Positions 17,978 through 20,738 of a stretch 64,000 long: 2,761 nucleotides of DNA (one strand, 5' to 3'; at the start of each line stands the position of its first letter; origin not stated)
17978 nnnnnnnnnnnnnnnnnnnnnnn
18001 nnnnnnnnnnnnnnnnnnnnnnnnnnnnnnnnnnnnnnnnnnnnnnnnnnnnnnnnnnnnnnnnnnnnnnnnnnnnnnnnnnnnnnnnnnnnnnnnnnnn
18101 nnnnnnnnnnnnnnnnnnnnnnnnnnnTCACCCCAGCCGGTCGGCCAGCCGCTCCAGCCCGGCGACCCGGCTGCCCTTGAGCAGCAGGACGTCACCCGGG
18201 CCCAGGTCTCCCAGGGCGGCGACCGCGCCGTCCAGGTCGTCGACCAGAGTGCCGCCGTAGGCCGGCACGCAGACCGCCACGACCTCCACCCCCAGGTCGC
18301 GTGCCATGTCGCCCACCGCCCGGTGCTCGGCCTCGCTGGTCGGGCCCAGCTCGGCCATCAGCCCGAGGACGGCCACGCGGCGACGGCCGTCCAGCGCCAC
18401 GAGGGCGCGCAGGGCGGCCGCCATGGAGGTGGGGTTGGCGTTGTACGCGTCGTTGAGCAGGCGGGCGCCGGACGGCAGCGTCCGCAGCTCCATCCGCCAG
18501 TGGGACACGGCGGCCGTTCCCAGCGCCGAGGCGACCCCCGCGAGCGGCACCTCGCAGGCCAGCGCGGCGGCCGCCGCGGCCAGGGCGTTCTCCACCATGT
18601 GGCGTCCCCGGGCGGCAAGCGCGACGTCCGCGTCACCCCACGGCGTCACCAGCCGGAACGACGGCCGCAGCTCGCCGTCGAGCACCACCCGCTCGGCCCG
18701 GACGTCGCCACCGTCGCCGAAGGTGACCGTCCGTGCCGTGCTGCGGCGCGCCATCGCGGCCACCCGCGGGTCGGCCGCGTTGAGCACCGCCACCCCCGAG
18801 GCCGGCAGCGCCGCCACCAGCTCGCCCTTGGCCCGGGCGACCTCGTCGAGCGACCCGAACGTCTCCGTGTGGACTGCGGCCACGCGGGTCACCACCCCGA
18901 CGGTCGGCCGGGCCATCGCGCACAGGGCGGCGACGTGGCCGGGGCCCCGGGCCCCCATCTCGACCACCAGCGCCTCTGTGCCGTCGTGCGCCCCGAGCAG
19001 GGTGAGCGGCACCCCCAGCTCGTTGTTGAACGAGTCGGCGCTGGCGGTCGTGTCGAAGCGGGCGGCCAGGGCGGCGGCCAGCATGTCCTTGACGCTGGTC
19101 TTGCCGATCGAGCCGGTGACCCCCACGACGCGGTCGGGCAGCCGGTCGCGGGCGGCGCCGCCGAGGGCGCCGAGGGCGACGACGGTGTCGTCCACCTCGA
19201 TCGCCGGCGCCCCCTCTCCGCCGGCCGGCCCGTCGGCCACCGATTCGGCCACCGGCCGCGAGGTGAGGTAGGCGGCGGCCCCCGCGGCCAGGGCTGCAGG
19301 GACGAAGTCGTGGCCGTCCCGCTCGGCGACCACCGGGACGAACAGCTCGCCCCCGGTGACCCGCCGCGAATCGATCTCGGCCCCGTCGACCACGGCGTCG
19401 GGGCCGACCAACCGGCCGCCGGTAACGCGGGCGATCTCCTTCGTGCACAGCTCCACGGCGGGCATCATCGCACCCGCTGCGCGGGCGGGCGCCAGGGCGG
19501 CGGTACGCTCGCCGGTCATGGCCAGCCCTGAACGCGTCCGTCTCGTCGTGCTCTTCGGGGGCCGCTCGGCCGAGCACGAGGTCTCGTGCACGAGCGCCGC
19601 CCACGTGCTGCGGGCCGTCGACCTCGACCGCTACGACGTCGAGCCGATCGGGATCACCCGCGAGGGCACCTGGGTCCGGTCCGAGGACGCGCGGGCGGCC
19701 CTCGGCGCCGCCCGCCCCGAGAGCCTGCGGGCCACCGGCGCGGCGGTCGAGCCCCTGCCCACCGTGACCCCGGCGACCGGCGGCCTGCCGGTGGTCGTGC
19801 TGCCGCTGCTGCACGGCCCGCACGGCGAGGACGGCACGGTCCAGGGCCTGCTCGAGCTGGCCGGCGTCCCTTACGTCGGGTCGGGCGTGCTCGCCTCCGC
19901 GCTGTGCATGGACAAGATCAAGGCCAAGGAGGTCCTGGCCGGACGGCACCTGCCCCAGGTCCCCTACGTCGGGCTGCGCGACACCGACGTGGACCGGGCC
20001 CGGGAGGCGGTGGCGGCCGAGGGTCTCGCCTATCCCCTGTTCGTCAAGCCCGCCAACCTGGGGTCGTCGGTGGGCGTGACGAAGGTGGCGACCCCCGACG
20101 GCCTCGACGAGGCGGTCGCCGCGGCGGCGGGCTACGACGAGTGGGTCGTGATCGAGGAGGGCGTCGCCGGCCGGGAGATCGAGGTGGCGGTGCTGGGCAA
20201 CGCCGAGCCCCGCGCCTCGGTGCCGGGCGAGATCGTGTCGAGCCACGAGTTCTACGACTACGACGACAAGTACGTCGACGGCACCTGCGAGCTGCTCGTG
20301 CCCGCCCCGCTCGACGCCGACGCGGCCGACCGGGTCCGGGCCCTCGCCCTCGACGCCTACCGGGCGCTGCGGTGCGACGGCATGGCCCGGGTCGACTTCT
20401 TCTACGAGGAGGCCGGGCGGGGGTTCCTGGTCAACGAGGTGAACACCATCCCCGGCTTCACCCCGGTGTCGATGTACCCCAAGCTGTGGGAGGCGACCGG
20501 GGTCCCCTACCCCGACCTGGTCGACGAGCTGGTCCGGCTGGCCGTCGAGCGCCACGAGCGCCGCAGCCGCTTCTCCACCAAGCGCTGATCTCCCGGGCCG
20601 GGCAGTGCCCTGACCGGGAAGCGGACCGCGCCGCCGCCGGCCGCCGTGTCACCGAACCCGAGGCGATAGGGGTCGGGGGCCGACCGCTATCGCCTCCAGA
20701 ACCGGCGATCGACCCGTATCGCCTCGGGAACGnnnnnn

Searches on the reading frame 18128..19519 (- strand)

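Call 72: search_protein_families(library=pfam, proteins=[window:18128-19519:-], max_evalue=0.00001)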
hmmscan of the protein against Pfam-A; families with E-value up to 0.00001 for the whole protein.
window:18128-19519:- (463 aa): 2 families
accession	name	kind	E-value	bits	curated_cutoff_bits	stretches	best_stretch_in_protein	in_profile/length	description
PF08245.18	Mur_ligase_M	-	1.3e-37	130.2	24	1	134-319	1-200/200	Mur ligase middle domain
PF02875.26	Mur_ligase_C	-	2.2e-15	58.1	28.4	1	342-451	2-127/127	Mur ligase, glutamate ligase domain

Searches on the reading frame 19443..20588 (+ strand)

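Call 72: search_protein_families(library=pfam, proteins=[window:19443-20588:+], max_evalue=0.00001)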
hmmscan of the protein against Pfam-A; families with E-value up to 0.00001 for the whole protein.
window:19443-20588:+ (381 aa): 3 families
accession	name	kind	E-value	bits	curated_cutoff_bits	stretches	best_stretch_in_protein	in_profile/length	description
PF07478.18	Dala_Dala_lig_C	-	3.5e-67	226.3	24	1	168-364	5-203/204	D-ala D-ala ligase C-terminus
PF01820.27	Dala_Dala_lig_N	-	5.2e-32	111.3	34.6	1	33-147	1-121/121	D-ala D-ala ligase N-terminus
PF02222.28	ATP-grasp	-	3.6e-06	27.2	27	1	170-333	8-159/179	ATP-grasp domain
